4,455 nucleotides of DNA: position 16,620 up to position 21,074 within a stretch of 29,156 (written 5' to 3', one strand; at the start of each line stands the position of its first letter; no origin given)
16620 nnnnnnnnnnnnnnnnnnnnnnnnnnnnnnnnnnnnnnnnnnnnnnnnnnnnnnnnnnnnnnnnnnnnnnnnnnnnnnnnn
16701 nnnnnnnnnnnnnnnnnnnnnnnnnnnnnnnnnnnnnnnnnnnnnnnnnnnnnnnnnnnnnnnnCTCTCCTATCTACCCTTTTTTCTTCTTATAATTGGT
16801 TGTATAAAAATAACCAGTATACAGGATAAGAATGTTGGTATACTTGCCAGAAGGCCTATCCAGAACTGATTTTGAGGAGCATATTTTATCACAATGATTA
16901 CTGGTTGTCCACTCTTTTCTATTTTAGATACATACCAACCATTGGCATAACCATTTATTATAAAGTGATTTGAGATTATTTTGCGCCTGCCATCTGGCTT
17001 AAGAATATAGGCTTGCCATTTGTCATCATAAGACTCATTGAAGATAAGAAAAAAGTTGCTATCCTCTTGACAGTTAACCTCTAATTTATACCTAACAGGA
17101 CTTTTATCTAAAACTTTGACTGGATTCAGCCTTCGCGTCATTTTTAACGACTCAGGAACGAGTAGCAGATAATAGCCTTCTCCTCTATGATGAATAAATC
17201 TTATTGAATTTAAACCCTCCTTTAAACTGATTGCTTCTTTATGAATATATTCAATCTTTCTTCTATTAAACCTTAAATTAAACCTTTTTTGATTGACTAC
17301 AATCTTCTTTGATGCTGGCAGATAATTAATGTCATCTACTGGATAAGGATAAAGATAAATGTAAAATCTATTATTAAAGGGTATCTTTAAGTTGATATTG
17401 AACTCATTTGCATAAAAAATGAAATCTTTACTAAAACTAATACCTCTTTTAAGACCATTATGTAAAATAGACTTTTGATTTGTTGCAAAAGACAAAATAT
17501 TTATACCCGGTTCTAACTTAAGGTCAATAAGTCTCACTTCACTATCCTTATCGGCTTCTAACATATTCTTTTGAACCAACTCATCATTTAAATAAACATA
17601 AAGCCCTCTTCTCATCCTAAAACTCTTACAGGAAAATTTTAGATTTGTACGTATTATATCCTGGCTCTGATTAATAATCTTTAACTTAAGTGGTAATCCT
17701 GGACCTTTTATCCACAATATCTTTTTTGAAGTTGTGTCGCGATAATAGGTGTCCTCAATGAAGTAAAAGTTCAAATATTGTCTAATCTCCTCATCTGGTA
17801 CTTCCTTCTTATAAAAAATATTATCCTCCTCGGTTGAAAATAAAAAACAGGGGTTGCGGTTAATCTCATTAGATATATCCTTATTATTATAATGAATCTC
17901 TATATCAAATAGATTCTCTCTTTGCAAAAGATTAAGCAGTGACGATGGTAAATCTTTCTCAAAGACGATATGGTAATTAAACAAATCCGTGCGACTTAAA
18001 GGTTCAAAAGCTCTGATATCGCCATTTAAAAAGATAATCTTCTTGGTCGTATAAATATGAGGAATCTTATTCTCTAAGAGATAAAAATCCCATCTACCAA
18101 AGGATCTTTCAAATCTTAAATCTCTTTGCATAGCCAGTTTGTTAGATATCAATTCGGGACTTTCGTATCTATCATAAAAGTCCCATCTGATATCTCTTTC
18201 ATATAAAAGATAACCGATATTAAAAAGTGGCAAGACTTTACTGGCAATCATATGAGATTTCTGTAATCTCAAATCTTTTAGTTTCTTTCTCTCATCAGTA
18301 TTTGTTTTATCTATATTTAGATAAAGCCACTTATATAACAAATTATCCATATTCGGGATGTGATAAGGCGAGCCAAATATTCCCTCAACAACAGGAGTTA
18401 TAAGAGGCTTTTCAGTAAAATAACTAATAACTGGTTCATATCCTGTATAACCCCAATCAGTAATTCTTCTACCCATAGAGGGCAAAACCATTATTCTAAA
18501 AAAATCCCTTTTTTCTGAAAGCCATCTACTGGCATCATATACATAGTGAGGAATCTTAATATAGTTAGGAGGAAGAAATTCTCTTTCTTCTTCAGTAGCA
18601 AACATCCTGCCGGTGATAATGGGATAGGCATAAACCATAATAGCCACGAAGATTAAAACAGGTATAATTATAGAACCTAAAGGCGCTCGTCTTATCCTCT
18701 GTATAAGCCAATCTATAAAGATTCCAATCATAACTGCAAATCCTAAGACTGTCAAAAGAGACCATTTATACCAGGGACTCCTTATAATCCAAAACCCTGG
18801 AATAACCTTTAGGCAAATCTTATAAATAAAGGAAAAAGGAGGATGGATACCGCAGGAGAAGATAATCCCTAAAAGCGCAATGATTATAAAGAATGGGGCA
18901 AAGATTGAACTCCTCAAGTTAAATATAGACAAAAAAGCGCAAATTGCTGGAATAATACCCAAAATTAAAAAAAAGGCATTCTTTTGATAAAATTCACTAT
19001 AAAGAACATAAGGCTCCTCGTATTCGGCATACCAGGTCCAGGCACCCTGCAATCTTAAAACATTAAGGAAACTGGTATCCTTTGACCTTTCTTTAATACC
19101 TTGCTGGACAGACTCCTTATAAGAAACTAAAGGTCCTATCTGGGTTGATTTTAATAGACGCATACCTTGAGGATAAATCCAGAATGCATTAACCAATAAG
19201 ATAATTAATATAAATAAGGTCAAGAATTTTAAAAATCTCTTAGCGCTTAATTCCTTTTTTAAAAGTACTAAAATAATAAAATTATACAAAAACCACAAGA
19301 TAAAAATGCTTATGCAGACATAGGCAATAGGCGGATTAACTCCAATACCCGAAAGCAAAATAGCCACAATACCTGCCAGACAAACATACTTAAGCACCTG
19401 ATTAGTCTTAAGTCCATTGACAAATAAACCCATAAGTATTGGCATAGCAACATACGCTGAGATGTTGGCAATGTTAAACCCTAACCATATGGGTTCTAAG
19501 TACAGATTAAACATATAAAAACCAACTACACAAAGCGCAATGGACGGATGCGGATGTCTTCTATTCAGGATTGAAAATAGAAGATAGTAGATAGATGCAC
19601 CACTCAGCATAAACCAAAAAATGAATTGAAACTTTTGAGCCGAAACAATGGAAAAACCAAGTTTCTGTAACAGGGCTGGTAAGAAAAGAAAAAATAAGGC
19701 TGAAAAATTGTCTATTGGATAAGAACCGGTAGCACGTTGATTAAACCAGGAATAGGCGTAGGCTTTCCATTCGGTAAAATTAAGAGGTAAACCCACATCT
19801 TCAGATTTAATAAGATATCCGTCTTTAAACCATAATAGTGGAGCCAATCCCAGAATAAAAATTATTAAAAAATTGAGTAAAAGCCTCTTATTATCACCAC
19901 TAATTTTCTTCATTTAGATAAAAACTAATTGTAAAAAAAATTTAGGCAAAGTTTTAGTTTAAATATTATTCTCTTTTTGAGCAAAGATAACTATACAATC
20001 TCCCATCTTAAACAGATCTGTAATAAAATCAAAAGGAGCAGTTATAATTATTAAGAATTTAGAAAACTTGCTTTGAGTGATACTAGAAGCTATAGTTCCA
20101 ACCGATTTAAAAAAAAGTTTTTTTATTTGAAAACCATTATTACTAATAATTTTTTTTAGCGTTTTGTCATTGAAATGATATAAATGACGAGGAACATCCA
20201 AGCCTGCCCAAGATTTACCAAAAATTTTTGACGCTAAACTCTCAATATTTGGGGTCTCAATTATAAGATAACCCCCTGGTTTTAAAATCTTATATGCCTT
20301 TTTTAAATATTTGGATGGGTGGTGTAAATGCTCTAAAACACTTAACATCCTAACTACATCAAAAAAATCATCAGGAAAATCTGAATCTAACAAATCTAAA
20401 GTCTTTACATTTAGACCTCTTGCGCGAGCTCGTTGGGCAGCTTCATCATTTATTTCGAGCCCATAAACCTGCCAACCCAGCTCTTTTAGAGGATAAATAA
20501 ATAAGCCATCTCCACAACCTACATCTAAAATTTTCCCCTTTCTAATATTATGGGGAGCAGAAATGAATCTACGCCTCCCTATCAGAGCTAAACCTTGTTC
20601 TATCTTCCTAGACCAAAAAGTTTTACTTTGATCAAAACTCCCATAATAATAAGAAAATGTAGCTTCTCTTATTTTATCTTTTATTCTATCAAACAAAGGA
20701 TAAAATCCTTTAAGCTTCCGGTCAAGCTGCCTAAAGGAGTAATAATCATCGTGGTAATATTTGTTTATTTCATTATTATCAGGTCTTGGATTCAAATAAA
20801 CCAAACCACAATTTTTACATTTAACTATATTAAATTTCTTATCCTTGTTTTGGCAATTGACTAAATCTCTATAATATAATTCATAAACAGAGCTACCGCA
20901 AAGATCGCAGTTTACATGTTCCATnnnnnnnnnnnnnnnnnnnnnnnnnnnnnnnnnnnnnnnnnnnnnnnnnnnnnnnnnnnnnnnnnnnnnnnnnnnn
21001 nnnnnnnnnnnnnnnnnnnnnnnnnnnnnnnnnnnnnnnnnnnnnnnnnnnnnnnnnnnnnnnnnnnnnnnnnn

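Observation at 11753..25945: Candidate undescribed system: modular multi-GT-C extracytoplasmic glycosylation machine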

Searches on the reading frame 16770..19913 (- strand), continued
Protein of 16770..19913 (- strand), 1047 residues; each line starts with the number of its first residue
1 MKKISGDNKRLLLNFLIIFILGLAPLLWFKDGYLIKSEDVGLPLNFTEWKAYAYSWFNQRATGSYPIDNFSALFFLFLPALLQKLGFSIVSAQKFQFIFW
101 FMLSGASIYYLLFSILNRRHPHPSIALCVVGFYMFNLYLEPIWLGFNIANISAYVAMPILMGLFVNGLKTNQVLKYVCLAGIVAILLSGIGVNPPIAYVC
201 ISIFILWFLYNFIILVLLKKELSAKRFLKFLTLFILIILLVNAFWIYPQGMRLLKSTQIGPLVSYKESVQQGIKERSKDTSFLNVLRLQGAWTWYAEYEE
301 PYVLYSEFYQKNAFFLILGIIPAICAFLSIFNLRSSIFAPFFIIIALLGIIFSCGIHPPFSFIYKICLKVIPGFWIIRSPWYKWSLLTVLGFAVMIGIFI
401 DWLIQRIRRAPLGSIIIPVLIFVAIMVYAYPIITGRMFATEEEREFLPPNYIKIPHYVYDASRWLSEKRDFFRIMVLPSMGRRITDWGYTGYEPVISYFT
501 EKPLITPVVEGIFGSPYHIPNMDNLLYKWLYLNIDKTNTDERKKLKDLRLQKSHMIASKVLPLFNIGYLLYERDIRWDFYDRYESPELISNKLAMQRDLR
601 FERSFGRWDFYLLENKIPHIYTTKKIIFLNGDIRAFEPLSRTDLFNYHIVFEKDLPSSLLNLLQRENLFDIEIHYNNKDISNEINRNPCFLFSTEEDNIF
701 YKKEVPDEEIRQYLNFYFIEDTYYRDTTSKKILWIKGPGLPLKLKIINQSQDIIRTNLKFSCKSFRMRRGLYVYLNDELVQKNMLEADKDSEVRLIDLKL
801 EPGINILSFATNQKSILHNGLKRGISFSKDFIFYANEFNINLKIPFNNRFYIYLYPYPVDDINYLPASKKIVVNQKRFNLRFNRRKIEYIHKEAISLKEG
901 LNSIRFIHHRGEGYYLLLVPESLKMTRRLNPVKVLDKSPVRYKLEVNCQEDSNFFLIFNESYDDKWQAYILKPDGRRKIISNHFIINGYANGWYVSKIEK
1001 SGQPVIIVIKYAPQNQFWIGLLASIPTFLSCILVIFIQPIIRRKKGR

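Call 68: find_encoding_contigs(protein=P0018, flank=10000, max_places=1)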
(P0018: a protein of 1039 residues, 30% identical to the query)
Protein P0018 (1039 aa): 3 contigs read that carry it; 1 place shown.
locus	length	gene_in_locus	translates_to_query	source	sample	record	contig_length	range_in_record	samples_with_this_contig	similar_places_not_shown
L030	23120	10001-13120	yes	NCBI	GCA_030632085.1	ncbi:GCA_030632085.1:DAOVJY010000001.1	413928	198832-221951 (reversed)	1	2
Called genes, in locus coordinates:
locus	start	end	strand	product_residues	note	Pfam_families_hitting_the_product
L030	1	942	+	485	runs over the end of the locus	PF02310:B12-binding, PF04055:Radical_SAM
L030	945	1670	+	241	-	PF01209:Ubie_methyltran, PF13489:Methyltransf_23, PF08241:Methyltransf_11, PF08242:Methyltransf_12, PF13649:Methyltransf_25, PF13847:Methyltransf_31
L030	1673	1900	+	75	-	-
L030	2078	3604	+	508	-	-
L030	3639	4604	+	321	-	PF01073:3Beta_HSD, PF01370:Epimerase, PF02719:Polysacc_synt_2, PF04321:RmlD_sub_bind, PF05368:NmrA, PF13460:NAD_binding_10, PF16363:GDP_Man_Dehyd, PF07993:NAD_binding_4, +1 more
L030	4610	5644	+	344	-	PF13673:Acetyltransf_10 (faint), PF00583:Acetyltransf_1 (weak)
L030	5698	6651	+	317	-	PF00535:Glycos_transf_2, PF10111:Glyco_tranf_2_2 (weak)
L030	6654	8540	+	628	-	PF13522:GATase_6, PF13537:GATase_7, PF00733:Asn_synthase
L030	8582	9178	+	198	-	PF13489:Methyltransf_23 (weak), PF13847:Methyltransf_31, PF08241:Methyltransf_11, PF13649:Methyltransf_25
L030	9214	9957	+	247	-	PF05148:Methyltransf_8 (weak), PF01209:Ubie_methyltran, PF13489:Methyltransf_23, PF13847:Methyltransf_31, PF08241:Methyltransf_11, PF08242:Methyltransf_12, PF13649:Methyltransf_25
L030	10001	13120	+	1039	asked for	-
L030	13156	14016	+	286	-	PF01209:Ubie_methyltran, PF05175:MTS (weak), PF06325:PrmA, PF13489:Methyltransf_23, PF13847:Methyltransf_31, PF08241:Methyltransf_11, PF08242:Methyltransf_12, PF13649:Methyltransf_25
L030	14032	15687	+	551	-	PF02543:Carbam_trans_N, PF16861:Carbam_trans_C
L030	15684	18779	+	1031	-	-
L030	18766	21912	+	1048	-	-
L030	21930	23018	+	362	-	-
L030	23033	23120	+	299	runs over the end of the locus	-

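Call 69: find_encoding_contigs(protein=P0013, flank=10000, max_places=1)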
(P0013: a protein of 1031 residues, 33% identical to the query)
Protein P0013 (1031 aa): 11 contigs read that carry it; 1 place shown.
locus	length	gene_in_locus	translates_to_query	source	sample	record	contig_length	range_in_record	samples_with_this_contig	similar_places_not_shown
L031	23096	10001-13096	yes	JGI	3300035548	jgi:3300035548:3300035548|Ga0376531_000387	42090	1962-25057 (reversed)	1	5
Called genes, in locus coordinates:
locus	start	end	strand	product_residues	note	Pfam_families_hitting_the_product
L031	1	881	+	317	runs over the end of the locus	PF00535:Glycos_transf_2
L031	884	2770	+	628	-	PF13522:GATase_6, PF13537:GATase_7, PF00733:Asn_synthase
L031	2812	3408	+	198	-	PF13847:Methyltransf_31, PF08241:Methyltransf_11, PF13649:Methyltransf_25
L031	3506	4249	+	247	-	PF01209:Ubie_methyltran, PF13489:Methyltransf_23, PF08241:Methyltransf_11, PF08242:Methyltransf_12, PF13649:Methyltransf_25, PF13847:Methyltransf_31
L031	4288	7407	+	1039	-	-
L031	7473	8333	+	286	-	PF01209:Ubie_methyltran, PF13489:Methyltransf_23, PF13847:Methyltransf_31, PF08241:Methyltransf_11, PF08242:Methyltransf_12, PF13649:Methyltransf_25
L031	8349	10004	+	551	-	PF02543:Carbam_trans_N, PF16861:Carbam_trans_C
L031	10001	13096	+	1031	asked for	-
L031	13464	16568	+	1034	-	PF11847:GT-C_AftD (weak)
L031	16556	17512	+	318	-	PF05219:DREV (weak), PF13489:Methyltransf_23, PF07021:MetW, PF13847:Methyltransf_31, PF08241:Methyltransf_11, PF08242:Methyltransf_12, PF13649:Methyltransf_25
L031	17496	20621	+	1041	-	-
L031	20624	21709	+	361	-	-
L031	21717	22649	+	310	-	-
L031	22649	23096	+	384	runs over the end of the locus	PF11832:DUF3352 (weak)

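Call 71: search_solved_structures(query=L030:5698-6651:+, max_evalue=0.00001)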
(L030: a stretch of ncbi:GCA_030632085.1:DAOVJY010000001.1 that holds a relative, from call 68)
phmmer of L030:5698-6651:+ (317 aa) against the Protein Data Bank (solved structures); distinct sequences matched with E-value up to 0.00001: 8.
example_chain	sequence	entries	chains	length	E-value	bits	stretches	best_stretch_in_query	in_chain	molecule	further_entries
9hwj_A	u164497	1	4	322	8.4e-53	182.7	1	7-309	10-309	Undecaprenyl-phosphate 4-deoxy-4-formamido-L-arabinose transferase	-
9bhc_C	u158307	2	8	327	4.4e-51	177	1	7-309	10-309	Undecaprenyl-phosphate 4-deoxy-4-formamido-L-arabinose transferase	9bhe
8vxh_A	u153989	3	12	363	6.4e-51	176.5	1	7-309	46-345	Undecaprenyl-phosphate 4-deoxy-4-formamido-L-arabinose transferase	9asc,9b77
5eke_A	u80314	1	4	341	3.1e-47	164.4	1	4-310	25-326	Uncharacterized glycosyltransferase sll0501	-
5ekp_C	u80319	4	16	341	4.2e-47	164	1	4-310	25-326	Uncharacterized glycosyltransferase sll0501 | Glycosyltransferase sll0501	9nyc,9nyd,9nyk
9nye_A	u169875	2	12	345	4.4e-47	163.9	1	4-310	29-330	Glycosyltransferase sll0501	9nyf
5mlz_A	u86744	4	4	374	1.1e-20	77.2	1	5-217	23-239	Dolichol monophosphate mannose synthase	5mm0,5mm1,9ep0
5hea_A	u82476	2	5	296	1.6e-08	37.2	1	6-98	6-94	Putative glycosyltransferase (GalT1)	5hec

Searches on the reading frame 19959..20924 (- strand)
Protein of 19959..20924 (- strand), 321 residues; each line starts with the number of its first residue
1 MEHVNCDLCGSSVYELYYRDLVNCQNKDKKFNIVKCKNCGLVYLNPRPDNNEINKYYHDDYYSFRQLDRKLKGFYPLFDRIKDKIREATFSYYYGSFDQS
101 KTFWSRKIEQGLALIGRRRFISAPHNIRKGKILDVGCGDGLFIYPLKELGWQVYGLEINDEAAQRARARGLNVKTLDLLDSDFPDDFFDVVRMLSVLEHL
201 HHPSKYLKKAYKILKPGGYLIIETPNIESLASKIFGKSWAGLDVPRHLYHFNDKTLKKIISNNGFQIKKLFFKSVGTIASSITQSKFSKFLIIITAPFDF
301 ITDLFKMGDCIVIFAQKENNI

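Call 4: search_protein_families(library=pfam, proteins=[window:19959-20924:-], max_evalue=0.1)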
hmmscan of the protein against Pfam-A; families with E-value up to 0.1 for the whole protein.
window:19959-20924:- (321 aa): 19 families
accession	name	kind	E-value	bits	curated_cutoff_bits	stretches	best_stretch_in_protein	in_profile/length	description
PF13489.12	Methyltransf_23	-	1.8e-29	103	27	1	121-267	16-161/164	Methyltransferase domain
PF08241.18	Methyltransf_11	-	6e-21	75.3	21.2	1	133-222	1-95/95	Methyltransferase domain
PF13649.12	Methyltransf_25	-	5.5e-17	62.7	27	1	132-218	1-97/97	Methyltransferase domain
PF08242.18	Methyltransf_12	-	2e-16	61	30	1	133-220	1-98/98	Methyltransferase domain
PF13847.12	Methyltransf_31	-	1.3e-14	54.5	27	1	130-228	5-115/145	Methyltransferase domain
PF07021.18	MetW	-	5.4e-12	46.2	21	1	128-226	12-111/193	Methionine biosynthesis protein MetW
PF02353.26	CMAS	-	9.4e-06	25.6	27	1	130-224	63-166/273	Mycolic acid cyclopropane synthetase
PF01209.24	Ubie_methyltran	-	2.7e-05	24.1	20.1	1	120-229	38-159/233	ubiE/COQ5 methyltransferase family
PF05219.18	DREV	-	3.4e-05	23.5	26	1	127-222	93-186/265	DREV methyltransferase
PF08003.17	Methyltransf_9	-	4.8e-05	22.9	23.8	1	127-229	114-224/315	Protein of unknown function (DUF1698)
PF07757.19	AdoMet_MTase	-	0.00016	22.3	27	1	131-159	64-92/115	Predicted AdoMet-dependent methyltransferase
PF20922.3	Anamorsin_N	-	0.00061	20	27.1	1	177-227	41-92/163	Anamorsin, N-terminal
PF03141.22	Methyltransf_29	-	0.0019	17.3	23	1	125-230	116-225/506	Putative S-adenosyl-L-methionine-dependent methyltransferase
PF03848.20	TehB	-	0.007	16.3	20.4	1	120-164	22-66/193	Tellurite resistance protein TehB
PF05175.20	MTS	-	0.014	15.4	23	1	125-168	28-73/170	Methyltransferase small domain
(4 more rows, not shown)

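Call 5: search_protein_families(library=ncbifam, proteins=[window:19959-20924:-], max_evalue=0.1)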
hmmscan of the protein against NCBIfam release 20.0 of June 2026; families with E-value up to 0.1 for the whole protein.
window:19959-20924:- (321 aa): 45 families (the best 25 are shown)
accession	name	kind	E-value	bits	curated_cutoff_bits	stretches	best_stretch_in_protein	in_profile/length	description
TIGR01983.1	UbiG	equivalog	6.4e-17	61.6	102.95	1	122-269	43-204/228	bifunctional 2-polyprenyl-6-hydroxyphenol methylase/3-demethylubiquinol 3-O-methyltransferase UbiG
NF045667.1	MTase_DVU1556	equivalog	2.2e-13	50.1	155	1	128-222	22-119/213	DVU_1556 family methyltransferase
TIGR02081.1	metW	equivalog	2.9e-11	43.3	189.5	1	130-226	15-111/194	methionine biosynthesis protein MetW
NF043040.1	corrin_prot_MT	hypoth_equivalog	3.3e-09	36.5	180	1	128-222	41-147/216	corrinoid protein-associated methyltransferase CpaM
TIGR00452.1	TIGR00452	equivalog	2.3e-08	33.2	275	1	123-233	112-230/316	tRNA 5-methoxyuridine(34)/uridine 5-oxyacetic acid(34) synthase CmoB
TIGR02072.1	BioC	equivalog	5.2e-08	33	184.95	1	126-231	32-141/244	malonyl-ACP O-methyltransferase BioC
NF011650.0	PRK15068.1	equivalog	7.3e-08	31.6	209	1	126-231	120-234/324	tRNA 5-methoxyuridine(34)/uridine 5-oxyacetic acid(34) synthase CmoB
TIGR03587.1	Pse_Me-ase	hypoth_equivalog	2.7e-07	30.9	112.05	1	128-214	43-130/204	pseudaminic acid biosynthesis-associated methylase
NF041537.1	ArsM_AhpD_UU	exception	7.1e-07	28.3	510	1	128-222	75-180/345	arsenite methyltransferase/AhpD domain selenoprotein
NF041536.1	ArsM_DUF2284_UU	exception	1.2e-06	27.1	575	1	127-222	74-180/459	arsenite methyltransferase/DUF2284 domain selenoprotein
TIGR02021.1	BchM-ChlM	equivalog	1.4e-06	27.8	158.9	1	98-269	23-202/218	magnesium protoporphyrin IX methyltransferase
NF008686.0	PRK11705.1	equivalog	1.7e-06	27.3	400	1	128-224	166-267/383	cyclopropane fatty acyl phospholipid synthase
TIGR01934.1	MenG_MenH_UbiE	subfamily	3.4e-06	26.5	158.35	1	111-223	22-143/223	ubiquinone/menaquinone biosynthesis methyltransferase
NF040703.1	cyclopro_CfaB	exception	3.7e-06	26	650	1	130-221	160-262/393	C17 cyclopropane fatty acid synthase CfaB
NF047649.1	MTase_UXPK_star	exception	4.2e-06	26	460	1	131-222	80-181/283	methyltransferase/UXPK-star double selenoprotein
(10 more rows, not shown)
